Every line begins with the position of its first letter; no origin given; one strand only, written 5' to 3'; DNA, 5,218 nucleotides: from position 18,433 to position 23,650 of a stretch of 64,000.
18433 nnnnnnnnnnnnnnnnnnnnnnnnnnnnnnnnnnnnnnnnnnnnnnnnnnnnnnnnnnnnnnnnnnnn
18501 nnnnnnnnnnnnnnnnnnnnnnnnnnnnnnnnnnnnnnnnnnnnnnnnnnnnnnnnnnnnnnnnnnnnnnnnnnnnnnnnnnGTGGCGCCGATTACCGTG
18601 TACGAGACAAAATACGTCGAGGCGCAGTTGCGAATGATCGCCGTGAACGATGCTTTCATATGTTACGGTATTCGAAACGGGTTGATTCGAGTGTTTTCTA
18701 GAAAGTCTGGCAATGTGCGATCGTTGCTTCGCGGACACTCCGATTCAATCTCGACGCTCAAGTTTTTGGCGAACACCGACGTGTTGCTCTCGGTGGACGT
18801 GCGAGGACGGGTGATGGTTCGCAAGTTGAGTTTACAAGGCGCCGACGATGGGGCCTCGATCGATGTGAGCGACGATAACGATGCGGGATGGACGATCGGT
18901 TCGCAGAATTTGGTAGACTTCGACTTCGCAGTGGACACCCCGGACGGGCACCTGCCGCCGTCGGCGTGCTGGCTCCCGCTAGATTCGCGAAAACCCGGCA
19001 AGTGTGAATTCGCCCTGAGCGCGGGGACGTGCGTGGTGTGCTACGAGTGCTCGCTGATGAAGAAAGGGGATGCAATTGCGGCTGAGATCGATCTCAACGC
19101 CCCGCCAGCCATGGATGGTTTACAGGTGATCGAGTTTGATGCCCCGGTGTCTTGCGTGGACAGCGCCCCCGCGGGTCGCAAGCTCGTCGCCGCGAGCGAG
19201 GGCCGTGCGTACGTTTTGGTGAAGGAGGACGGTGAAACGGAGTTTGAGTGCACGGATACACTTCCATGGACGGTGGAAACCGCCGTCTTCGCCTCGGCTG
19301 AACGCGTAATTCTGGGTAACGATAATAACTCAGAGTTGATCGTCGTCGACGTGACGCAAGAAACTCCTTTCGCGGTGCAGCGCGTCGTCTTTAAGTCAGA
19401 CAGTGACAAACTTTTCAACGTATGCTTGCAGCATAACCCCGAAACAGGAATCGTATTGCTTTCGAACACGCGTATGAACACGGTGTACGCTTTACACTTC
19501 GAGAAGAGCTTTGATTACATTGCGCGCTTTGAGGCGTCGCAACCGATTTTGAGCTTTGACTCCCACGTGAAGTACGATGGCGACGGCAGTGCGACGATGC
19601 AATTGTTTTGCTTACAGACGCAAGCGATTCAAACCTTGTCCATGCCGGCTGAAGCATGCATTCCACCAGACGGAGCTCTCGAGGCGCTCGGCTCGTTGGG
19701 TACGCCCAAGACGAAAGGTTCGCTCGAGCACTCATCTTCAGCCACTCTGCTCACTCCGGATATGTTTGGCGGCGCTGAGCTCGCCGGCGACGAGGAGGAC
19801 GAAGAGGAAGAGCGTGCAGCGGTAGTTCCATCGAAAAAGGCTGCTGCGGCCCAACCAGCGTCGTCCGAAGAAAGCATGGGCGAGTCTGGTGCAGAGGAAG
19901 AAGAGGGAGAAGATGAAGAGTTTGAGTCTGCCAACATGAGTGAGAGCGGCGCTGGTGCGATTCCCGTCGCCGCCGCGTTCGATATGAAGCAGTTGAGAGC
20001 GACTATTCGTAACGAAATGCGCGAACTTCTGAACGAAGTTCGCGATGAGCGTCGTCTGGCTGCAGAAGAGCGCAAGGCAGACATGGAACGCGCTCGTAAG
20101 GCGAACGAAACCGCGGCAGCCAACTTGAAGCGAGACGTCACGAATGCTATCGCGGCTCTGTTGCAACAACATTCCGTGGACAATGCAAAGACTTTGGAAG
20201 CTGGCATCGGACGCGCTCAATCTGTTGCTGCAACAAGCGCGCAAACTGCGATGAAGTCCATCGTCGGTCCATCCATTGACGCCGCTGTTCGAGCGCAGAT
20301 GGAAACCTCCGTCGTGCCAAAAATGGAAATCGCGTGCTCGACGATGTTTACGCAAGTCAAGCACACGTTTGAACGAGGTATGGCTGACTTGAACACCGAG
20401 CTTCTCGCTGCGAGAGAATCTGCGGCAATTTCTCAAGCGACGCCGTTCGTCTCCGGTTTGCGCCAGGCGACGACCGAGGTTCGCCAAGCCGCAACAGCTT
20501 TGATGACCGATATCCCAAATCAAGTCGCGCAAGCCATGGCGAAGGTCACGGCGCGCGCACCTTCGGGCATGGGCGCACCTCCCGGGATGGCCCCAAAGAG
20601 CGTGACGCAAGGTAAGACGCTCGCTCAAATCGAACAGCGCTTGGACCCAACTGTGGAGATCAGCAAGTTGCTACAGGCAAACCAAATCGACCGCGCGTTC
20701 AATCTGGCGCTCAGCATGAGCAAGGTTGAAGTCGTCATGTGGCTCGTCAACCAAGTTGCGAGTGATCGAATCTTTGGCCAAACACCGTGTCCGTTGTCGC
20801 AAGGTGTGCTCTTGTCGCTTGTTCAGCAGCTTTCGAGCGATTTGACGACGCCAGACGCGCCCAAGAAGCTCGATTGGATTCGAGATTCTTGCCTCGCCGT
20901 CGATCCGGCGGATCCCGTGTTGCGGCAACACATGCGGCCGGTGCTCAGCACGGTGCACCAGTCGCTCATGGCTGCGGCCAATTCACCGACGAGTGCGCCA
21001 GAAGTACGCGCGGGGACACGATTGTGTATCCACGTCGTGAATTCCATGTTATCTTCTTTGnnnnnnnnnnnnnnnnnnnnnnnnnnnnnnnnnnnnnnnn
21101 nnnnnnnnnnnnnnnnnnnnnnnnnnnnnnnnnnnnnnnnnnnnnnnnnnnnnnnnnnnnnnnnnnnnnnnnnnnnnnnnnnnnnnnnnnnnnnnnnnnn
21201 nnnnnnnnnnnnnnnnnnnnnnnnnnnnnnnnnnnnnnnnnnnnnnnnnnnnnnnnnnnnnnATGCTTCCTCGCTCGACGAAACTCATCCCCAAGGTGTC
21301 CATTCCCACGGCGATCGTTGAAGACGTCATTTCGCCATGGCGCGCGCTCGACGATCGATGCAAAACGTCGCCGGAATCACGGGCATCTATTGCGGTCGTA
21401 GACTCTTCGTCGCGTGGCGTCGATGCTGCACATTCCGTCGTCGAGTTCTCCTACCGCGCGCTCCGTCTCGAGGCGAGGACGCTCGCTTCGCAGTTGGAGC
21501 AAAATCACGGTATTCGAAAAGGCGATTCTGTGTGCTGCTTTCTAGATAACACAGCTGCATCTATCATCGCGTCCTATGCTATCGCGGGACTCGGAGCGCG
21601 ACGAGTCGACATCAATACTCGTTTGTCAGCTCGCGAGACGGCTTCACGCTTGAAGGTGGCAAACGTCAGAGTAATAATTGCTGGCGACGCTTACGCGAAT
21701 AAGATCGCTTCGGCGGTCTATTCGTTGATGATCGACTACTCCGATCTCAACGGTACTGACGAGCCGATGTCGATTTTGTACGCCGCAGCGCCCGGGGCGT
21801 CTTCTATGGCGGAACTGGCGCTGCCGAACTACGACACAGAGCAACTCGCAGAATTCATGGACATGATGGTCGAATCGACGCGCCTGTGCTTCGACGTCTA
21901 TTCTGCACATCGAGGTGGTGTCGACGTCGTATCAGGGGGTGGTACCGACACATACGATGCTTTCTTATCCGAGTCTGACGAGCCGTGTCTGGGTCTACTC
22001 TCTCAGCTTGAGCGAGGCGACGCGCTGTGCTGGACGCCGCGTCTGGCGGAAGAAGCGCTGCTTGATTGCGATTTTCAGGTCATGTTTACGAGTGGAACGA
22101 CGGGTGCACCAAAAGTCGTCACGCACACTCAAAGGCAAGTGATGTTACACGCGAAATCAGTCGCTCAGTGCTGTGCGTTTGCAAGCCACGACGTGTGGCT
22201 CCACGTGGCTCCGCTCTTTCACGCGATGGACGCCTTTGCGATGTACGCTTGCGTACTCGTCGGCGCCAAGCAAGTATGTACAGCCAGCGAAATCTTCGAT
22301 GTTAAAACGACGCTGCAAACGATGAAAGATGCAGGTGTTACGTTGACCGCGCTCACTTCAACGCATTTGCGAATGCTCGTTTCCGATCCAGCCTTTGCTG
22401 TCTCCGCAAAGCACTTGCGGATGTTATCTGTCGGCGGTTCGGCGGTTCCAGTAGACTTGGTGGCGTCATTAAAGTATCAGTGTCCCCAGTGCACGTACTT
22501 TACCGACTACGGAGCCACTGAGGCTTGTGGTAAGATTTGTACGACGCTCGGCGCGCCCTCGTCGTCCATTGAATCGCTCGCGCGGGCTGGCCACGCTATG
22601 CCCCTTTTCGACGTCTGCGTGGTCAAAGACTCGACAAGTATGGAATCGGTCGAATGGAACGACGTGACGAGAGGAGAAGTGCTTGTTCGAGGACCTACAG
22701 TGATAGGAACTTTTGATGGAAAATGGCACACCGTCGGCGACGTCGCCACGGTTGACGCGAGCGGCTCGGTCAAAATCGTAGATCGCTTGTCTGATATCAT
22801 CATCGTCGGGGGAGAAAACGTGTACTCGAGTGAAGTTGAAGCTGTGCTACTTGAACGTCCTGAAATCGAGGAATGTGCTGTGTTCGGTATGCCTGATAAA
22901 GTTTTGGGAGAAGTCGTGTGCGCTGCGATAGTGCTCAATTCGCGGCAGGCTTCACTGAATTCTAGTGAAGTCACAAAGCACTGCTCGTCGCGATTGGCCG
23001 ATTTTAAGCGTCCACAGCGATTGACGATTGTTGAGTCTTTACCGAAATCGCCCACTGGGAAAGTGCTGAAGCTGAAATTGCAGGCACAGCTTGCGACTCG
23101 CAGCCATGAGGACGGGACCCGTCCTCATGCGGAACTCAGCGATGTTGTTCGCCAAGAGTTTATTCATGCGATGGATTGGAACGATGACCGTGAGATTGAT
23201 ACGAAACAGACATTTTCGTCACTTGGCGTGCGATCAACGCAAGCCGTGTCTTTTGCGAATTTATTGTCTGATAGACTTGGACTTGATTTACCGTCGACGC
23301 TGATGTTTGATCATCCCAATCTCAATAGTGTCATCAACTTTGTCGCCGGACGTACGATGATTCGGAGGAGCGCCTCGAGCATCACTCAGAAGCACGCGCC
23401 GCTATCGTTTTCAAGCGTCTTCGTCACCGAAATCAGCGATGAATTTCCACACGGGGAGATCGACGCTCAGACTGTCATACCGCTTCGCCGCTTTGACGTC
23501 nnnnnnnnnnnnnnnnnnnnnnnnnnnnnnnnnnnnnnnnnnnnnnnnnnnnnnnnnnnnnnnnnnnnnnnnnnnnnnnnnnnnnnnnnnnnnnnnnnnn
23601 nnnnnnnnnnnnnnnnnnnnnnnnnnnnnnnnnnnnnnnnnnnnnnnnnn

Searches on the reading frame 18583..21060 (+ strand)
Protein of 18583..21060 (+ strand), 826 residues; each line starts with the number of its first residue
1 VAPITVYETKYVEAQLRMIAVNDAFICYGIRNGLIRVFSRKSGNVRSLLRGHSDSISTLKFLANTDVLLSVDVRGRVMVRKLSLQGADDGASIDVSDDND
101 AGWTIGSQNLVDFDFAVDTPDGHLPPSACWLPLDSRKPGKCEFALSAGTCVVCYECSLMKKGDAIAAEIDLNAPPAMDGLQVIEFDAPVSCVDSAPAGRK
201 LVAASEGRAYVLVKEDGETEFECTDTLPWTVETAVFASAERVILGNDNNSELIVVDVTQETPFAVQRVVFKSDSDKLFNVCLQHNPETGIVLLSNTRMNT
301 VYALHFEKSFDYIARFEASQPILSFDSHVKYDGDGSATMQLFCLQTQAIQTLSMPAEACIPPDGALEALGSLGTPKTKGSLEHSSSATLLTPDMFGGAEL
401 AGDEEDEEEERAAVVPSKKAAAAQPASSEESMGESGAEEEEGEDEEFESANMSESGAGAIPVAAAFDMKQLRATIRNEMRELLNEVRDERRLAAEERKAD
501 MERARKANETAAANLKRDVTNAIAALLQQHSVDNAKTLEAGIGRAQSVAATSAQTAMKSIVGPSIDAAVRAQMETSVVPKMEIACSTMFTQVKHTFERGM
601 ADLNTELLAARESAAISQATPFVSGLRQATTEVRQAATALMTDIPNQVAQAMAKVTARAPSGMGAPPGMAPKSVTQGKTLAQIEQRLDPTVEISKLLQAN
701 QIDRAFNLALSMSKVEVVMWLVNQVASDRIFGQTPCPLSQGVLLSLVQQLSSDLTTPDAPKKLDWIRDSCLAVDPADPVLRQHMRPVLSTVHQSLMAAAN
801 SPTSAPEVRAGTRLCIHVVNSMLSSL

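Call 42: search_protein_families(library=pfam, proteins=[window:18583-21060:+], max_evalue=0.001)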
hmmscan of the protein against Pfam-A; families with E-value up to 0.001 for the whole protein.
window:18583-21060:+ (826 aa): 5 families
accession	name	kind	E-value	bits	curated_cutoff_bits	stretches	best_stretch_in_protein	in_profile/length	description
PF21289.3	EDC4_C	-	2.2e-28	98.9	27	1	693-803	1-110/121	Enhancer of mRNA-decapping protein 4, C-terminal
PF16529.11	Ge1_WD40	-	2.4e-05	23.9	29.5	1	7-83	15-96/329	WD40 region of Ge1, enhancer of mRNA-decapping protein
PF25173.1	Beta-prop_WDR3_1st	-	3.4e-05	24.1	154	1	22-71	40-89/184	WDR3 first beta-propeller domain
PF23756.1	Beta-prop_HPS5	-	0.00012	21.9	34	1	15-96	21-102/328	HPS5 beta propeller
PF24817.1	WD40_WDHD1_1st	-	0.00056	19.6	109.9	0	14-82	87-157/291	WDHD1 first WD40 domain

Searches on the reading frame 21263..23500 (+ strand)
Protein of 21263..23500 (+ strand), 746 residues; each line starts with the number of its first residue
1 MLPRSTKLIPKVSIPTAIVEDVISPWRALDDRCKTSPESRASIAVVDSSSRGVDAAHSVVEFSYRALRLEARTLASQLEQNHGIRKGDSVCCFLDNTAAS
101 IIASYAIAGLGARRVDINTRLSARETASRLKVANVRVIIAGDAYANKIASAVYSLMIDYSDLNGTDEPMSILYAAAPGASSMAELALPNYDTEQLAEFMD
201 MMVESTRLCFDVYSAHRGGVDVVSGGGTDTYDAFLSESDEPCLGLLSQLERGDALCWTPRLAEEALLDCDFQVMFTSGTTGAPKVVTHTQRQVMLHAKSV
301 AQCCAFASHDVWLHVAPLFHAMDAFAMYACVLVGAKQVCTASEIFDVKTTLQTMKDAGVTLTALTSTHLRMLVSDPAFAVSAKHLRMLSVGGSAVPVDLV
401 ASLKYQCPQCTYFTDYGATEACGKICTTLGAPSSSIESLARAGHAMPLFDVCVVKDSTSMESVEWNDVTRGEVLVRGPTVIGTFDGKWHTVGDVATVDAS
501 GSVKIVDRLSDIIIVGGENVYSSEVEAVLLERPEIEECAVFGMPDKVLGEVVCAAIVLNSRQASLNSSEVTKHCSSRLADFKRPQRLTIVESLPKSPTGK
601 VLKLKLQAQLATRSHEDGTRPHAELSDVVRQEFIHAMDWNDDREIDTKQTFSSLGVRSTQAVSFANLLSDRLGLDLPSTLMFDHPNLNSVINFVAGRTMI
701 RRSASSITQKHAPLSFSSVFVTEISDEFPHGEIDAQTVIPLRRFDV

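Call 45: search_protein_families(library=pfam, proteins=[window:21263-23500:+], max_evalue=1)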
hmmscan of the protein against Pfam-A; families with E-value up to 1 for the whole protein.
window:21263-23500:+ (746 aa): 3 families
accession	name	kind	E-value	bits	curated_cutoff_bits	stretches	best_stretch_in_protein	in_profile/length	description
PF00501.34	AMP-binding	-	2e-51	175.4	29.9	1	47-481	16-380/384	AMP-binding enzyme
PF13193.12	AMP-binding_C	-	4.2e-19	69.7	24.5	1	524-600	1-76/76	AMP-binding enzyme C-terminal domain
PF00550.31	PP-binding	-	5.8e-08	33.3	20.8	1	631-694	5-67/67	Phosphopantetheine attachment site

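Call 46: search_protein_families(library=ncbifam, proteins=[window:21263-23500:+], max_evalue=0.001)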
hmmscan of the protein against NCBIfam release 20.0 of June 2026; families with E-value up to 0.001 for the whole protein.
window:21263-23500:+ (746 aa): 106 families (the best 25 are shown)
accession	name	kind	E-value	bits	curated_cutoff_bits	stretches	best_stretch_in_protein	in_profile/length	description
NF004837.0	PRK06187.1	subfamily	8.4e-91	304.8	476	2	273-614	175-526/531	long-chain-fatty-acid--CoA ligase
NF005801.1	PRK07656.1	equivalog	2.5e-69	234.2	657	2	272-607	168-500/500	FadD3 family acyl-CoA ligase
NF006182.0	PRK08316.1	subfamily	1.1e-66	225.5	663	2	269-612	172-519/523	fatty acyl-CoA synthetase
NF002966.0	PRK03640.1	equivalog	3.2e-66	223.9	556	2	261-610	134-480/483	o-succinylbenzoate--CoA ligase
TIGR01923.1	menE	equivalog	8e-65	219.4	330.15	2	272-604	117-440/442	o-succinylbenzoate--CoA ligase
NF006020.0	PRK08162.1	subfamily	3.8e-62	210.3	677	2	273-613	188-541/545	acyl-CoA synthetase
NF006181.0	PRK08314.1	subfamily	1e-55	189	705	2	273-615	209-559/563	long-chain-fatty-acid--CoA ligase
NF006572.0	PRK09088.1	equivalog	1.5e-55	188.8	696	2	272-612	144-489/491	acyl-CoA synthetase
NF004797.0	PRK06145.1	equivalog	1.4e-54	185.3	850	2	271-612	152-497/499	acyl-CoA synthetase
NF004114.0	PRK05605.1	equivalog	1e-53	182.6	766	2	273-614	226-573/575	long-chain-fatty-acid--CoA ligase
NF009233.0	PRK12583.1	subfamily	1.5e-53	182.1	832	2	265-609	196-549/558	fatty acid CoA ligase family protein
NF052269.1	Staph_lig_FadD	equivalog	2.7e-53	181.1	650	2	272-612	154-495/499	long-chain-fatty-acid--CoA ligase FadD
NF005857.1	PRK07786.1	exception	1e-52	179.3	733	2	272-609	170-511/513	fatty-acid--CoA ligase FadD5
NF005307.0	PRK06839.1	equivalog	4e-52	177.5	748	2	268-610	149-493/496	o-succinylbenzoate--CoA ligase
NF004758.0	PRK06087.1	equivalog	3e-51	174.5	736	1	273-617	193-542/548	medium-chain fatty-acid--CoA ligase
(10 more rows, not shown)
